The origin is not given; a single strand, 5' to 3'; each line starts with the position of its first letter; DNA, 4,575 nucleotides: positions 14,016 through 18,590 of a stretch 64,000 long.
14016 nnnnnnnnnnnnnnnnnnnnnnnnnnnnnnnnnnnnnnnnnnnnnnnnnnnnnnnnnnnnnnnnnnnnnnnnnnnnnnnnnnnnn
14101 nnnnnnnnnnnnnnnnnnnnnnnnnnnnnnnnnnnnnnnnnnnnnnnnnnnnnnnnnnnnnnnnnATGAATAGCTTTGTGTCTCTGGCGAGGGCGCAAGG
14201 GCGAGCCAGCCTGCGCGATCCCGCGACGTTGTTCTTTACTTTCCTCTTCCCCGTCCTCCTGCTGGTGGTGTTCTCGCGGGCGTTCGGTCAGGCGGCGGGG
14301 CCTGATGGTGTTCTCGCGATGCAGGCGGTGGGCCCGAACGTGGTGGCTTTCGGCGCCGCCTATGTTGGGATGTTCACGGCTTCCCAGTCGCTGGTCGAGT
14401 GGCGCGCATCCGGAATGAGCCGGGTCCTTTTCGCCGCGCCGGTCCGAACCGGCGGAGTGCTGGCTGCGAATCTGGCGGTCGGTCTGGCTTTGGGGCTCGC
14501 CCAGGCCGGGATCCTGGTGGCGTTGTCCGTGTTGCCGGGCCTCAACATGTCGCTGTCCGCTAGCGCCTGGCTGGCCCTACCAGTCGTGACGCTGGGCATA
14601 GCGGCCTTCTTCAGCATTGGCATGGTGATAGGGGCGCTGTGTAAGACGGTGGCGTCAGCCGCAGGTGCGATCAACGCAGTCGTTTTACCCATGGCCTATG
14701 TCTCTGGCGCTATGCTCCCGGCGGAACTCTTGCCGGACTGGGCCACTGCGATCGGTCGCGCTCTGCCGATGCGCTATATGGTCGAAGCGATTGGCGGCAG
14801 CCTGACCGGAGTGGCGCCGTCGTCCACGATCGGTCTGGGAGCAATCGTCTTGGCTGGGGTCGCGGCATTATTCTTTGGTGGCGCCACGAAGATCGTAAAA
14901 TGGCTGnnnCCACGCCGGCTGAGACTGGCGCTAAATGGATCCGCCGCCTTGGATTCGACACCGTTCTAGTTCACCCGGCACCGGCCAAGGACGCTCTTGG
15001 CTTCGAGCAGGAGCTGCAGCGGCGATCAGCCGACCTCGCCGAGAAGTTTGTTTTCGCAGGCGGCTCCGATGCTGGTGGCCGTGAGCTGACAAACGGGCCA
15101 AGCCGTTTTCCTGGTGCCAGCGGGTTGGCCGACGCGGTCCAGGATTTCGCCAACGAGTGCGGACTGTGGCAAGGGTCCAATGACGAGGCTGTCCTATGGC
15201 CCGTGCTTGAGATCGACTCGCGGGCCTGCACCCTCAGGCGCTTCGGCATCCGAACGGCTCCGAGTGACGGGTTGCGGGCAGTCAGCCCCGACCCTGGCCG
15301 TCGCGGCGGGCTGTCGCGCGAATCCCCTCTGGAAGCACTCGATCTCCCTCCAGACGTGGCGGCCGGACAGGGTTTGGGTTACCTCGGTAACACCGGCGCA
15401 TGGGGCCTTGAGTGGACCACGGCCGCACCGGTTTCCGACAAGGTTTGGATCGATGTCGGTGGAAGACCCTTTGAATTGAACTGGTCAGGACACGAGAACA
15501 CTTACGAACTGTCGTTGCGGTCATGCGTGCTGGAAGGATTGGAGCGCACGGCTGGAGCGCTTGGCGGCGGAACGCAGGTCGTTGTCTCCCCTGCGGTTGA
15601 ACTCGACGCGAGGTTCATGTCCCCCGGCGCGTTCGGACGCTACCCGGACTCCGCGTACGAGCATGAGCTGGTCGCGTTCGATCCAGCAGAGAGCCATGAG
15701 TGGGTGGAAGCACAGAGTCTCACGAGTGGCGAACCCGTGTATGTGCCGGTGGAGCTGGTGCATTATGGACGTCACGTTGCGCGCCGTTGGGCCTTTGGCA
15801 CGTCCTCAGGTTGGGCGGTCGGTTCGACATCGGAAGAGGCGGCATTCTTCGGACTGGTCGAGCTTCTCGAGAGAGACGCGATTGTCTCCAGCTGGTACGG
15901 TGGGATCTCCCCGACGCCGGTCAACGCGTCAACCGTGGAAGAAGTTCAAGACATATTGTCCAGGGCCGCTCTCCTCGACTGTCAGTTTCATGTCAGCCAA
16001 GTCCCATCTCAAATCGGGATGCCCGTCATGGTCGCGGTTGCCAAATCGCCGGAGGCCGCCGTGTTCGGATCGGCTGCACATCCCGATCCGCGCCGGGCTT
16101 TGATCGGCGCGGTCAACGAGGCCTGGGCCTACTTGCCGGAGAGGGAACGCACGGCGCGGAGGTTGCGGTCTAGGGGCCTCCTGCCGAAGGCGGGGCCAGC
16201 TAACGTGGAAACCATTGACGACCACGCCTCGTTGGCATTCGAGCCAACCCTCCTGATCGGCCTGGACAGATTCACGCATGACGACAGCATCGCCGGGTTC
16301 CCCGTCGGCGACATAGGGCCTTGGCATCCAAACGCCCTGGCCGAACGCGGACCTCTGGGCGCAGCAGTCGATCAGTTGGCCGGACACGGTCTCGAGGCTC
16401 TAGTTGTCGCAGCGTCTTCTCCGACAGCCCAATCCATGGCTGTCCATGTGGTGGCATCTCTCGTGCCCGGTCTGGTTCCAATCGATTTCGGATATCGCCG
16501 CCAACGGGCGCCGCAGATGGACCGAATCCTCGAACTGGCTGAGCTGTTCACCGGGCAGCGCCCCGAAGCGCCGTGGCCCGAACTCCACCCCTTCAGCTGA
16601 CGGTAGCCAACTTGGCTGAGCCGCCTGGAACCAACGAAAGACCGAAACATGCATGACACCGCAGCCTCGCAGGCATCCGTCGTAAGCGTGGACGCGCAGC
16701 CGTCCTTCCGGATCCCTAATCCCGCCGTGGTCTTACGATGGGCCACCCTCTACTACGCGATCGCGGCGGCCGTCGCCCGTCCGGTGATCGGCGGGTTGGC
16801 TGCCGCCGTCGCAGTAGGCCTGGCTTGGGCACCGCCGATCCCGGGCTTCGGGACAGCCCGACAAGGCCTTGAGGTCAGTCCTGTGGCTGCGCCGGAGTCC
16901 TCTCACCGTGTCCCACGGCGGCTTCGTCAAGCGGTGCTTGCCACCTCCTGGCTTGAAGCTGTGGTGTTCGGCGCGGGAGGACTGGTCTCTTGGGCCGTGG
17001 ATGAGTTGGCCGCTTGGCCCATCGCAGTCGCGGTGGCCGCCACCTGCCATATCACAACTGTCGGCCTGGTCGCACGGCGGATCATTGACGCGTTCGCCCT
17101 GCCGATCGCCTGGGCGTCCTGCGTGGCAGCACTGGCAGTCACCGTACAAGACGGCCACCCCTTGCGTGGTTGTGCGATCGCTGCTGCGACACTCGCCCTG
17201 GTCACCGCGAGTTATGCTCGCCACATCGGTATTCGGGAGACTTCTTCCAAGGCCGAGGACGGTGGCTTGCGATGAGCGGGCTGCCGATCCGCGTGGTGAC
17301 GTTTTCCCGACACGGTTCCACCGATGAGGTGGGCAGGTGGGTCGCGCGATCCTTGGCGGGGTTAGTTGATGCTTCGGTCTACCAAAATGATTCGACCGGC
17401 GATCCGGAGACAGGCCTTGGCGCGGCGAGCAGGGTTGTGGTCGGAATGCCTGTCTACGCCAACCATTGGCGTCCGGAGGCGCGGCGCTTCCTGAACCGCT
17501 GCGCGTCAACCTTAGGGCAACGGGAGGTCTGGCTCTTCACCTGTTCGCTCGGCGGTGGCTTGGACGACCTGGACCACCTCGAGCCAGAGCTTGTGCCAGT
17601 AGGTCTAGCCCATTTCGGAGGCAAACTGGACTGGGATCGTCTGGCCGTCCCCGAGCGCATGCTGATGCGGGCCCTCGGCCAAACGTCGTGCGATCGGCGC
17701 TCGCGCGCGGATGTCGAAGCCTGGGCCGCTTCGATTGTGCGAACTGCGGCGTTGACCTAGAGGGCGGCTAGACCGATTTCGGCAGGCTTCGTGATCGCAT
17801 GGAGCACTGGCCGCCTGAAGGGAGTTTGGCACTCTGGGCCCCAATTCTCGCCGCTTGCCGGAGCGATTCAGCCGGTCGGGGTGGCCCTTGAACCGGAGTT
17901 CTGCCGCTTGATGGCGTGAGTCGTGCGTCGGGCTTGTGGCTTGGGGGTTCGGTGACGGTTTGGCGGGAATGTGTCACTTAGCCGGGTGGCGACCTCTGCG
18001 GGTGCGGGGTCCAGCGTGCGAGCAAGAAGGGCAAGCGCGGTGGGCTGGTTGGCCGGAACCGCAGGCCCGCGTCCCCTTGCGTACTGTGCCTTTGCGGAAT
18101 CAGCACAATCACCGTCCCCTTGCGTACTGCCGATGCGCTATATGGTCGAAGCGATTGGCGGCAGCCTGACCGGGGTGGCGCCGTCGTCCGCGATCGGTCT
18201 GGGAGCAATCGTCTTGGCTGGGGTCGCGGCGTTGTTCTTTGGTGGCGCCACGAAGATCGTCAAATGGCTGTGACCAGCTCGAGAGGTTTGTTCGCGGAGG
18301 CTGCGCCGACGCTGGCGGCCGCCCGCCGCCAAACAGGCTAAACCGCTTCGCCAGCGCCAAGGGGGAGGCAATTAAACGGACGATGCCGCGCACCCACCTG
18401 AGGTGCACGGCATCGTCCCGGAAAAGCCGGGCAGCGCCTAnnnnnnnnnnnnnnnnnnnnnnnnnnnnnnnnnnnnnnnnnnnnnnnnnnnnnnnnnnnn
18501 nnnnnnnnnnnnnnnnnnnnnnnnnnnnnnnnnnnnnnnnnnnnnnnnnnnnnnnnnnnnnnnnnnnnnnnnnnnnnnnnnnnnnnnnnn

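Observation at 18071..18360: The YcaO-2 cassette is bracketed by a 150-bp direct repeat (145/150 identical) and a decayed copy of its own 5' junction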

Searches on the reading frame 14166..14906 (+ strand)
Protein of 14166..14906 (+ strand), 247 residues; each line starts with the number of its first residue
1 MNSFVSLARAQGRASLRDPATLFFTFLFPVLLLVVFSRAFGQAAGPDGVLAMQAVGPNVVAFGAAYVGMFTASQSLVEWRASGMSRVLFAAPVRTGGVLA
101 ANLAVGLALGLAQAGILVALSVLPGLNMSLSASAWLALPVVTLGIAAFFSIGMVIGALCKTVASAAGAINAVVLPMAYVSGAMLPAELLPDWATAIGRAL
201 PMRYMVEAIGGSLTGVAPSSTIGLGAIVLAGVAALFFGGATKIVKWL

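Call 14: find_related_loci(query=window:14166-14906:+, collection=genome_contigs, flank=10000)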
Query window:14166-14906:+ (247 aa) in genome_contigs; peptide patterns used: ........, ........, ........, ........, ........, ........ (x = any residue, [..] = any of these).
598 stretches matched a pattern (row limit reached: there are more); 295 encode a relative of the query (tblastn E <= 1e-3); the best 80 are kept; 80 distinct loci.
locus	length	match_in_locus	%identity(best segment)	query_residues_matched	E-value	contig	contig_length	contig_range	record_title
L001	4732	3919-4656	84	1-246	6e-124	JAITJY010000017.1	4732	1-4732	MAG: Bifidobacteriaceae bacterium isolate Pcl387_bin30 k119_2519219, whole genome shotgun sequence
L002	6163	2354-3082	70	5-247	3e-95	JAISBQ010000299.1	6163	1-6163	MAG: Bifidobacteriaceae bacterium isolate Gx481_bin29 k119_5525050, whole genome shotgun sequence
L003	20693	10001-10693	32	13-230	9e-19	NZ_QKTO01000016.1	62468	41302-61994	Curtobacterium sp. MCBD17_032 DESERT32.NODE16, whole genome shotgun sequence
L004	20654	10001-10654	29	1-209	5e-18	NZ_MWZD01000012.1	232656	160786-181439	Leucobacter massiliensis strain 122RC15 contig_12, whole genome shotgun sequence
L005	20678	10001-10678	31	16-246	1e-17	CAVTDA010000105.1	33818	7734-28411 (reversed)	MAG: uncultured Acidobacteriota bacterium isolate MFD01188.bin.2.73 genome assembly, contig: contig_40393, whole genome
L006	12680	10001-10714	29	5-230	5e-17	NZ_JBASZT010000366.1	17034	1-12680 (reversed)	MAG: Microbacterium sp. isolate MFD10499_ilm_asm_bin14 k127_45173, whole genome shotgun sequence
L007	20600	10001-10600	30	13-207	5e-17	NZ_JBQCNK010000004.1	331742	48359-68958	Microbacterium algihabitans strain 51-9c NODE_4_length_331742_cov_1692.052203, whole genome shotgun sequence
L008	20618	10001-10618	30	13-213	1e-16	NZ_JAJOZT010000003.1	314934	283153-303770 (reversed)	Pseudoclavibacter sp. 13-3 Scaffold3, whole genome shotgun sequence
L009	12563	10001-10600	30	13-207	1e-16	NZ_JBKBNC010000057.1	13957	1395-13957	MAG: Microbacterium sp. isolate 21I_057.bin.18 NODE_766_length_13957_cov_5.524068, whole genome shotgun sequence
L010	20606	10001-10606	28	13-209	3e-16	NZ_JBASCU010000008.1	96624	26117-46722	MAG: Pseudolysinimonas sp. isolate MFD03501_ilm_asm_bin19 k127_24826, whole genome shotgun sequence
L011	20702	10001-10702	28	11-230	3e-16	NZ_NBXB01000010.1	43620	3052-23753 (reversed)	Subtercola boreus strain P27479 contig00010, whole genome shotgun sequence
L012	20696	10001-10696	30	13-230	3e-16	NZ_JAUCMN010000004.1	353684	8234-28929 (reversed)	Curtobacterium caseinilyticum strain RHCKG28 NODE_4_length_353684_cov_168.420925, whole genome shotgun sequence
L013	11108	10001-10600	29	13-207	4e-16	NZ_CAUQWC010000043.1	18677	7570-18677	MAG: uncultured Microbacterium sp. isolate ERR9968899_bin.6_MetaWRAP_v1.3_MAG ERZ21615693.455, whole genome shotgun sequ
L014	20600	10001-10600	30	13-207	4e-16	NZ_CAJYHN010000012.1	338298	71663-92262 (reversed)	MAG: uncultured Microbacterium sp. isolate S3C2912_SP226, whole genome shotgun sequence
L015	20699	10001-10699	27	13-238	4e-16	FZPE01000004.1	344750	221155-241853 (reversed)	Micrococcales bacterium KH10 genome assembly, contig: Ga0059120_14, whole genome shotgun sequence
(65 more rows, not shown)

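Call 27: find_homologous_proteins(query=window:14166-14906:+, max_evalue=1e-20)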
Query window:14166-14906:+ (247 aa): 7 proteins with E <= 1e-20 among 8000 candidates.
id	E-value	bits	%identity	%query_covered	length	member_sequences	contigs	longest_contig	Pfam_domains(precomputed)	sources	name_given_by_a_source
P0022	5.8e-142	489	100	100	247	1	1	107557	PF01061.30,PF12698.14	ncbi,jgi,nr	ncbi:MAG: ABC transporter permease [Bifidobacteriaceae bacterium]|jgi:ABC-2 type transport system pe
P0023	1.7e-116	406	84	100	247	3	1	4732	PF01061.30,PF12698.14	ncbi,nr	ncbi:MAG: ABC transporter permease [Bifidobacteriaceae bacterium]|nr:ABC transporter permease [Bifid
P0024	3.4e-98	346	70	98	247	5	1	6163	PF01061.30,PF12698.14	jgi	jgi:ABC-2 type transport system permease protein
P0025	1.2e-70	256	53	100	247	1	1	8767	PF01061.30,PF12698.14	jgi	jgi:ABC-2 type transport system permease protein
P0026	2.8e-49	186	45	100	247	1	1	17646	PF01061.30,PF12698.14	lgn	-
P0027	2.2e-36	144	37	100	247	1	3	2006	PF01061.30,PF12698.14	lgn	-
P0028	6.4e-36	142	35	100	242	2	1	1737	PF01061.30,PF12698.14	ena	-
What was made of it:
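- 14166..14909 (+): ABC-2 type transporter permease gene (247 aa). Its last 147 nt are copy 1 of the repeat. It is 100% identical to P0022, annotated as an ABC transporter permease of a Bifidobacteriaceae MAG (call 27).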

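Call 28: find_encoding_contigs(protein=P0025, flank=10000, max_places=4)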
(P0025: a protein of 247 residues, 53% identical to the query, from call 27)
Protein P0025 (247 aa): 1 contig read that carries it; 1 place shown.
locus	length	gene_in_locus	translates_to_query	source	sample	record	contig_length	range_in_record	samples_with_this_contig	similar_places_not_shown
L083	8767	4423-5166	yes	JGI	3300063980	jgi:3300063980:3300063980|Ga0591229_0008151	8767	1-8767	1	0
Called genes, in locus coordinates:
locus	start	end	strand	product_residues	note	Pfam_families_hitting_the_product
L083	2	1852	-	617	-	?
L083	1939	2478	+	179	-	PF03473:MOSC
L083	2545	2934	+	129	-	-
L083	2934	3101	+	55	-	-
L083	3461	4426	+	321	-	PF02463:SMC_N (faint), PF00005:ABC_tran, PF13304:AAA_21 (weak)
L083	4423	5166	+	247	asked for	PF01061:ABC2_membrane, PF12698:ABC2_membrane_3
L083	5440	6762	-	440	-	PF12802:MarR_2 (weak), PF00480:ROK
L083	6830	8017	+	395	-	PF01261:AP_endonuc_2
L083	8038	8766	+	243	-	?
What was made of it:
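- A transporter pair without biosynthetic genes exists elsewhere (L083, call 28), so a retained functional permease beside a dead YcaO is plausible.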

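Call 29: find_encoding_contigs(protein=P0026, flank=10000, max_places=4)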
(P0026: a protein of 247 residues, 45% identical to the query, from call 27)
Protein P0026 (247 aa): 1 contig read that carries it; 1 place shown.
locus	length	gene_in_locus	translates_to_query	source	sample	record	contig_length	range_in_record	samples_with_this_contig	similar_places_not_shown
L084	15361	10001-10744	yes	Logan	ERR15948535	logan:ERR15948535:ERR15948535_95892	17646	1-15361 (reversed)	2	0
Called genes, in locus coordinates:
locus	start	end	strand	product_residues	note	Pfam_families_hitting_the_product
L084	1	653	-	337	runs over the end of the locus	PF14028:Lant_dehydr_C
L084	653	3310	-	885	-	PF04738:Lant_dehydr_N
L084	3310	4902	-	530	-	PF00881:Nitroreductase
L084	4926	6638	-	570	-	PF02624:YcaO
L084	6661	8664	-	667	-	-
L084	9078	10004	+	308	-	PF02463:SMC_N (faint), PF00005:ABC_tran, PF13304:AAA_21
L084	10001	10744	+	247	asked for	PF01061:ABC2_membrane, PF12698:ABC2_membrane_3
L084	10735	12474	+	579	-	PF02624:YcaO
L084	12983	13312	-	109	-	-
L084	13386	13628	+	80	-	-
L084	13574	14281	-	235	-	-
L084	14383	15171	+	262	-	PF08220:HTH_DeoR, PF00455:DeoRC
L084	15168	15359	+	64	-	?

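Call 30: find_encoding_contigs(protein=P0022, flank=10000, max_places=4)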
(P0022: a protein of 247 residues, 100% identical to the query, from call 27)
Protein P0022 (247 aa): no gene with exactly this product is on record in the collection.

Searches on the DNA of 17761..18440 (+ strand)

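Call 60: search_dna_similar(query=window:17761-18440:+, collection=plasmids, mode=distant, max_rows=8, max_evalue=0.001)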
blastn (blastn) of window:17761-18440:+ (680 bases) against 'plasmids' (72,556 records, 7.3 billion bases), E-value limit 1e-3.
No match.
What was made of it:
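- On Mobile element or gene cassette (IS, transposon, integron, genomic islet): There is no plasmid homology (call 60).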

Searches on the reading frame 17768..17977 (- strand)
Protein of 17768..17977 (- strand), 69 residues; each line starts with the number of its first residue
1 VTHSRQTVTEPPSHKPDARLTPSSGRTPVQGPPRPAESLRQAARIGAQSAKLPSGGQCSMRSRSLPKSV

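Call 46: search_protein_families(library=pfam, proteins=[window:17768-17977:-], max_evalue=5)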
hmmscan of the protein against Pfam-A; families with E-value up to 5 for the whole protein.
window:17768-17977:- (69 aa): 0 families

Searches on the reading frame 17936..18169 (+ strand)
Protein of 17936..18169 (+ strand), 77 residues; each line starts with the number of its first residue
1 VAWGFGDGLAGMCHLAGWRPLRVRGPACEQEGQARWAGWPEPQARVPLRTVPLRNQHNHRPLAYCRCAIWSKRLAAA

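Call 46: search_protein_families(library=pfam, proteins=[window:17936-18169:+], max_evalue=5)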
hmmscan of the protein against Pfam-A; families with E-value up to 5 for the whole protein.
window:17936-18169:+ (77 aa): 1 family
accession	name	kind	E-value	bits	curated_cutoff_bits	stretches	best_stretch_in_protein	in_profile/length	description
PF22447.2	EEP_ig-like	-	0.076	13.3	26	1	7-38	13-44/105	Endonuclease/exonuclease/phosphatase family, ig-like domain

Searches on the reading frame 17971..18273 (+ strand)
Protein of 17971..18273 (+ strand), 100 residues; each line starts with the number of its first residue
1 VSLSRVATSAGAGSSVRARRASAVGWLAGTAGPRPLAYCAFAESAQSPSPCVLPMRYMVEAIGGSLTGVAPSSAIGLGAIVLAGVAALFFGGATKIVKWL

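Call 8: search_protein_families(library=pfam, proteins=[window:17971-18273:+], max_evalue=0.01)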
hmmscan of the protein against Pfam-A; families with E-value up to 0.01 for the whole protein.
window:17971-18273:+ (100 aa): 0 families

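Call 24: search_protein_families(library=ncbifam, proteins=[window:17971-18273:+], max_evalue=0.01)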
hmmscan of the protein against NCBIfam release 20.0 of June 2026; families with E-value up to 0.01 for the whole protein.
window:17971-18273:+ (100 aa): 0 families

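Call 46: search_protein_families(library=pfam, proteins=[window:17971-18273:+], max_evalue=5)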
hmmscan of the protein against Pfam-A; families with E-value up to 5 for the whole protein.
window:17971-18273:+ (100 aa): 0 families
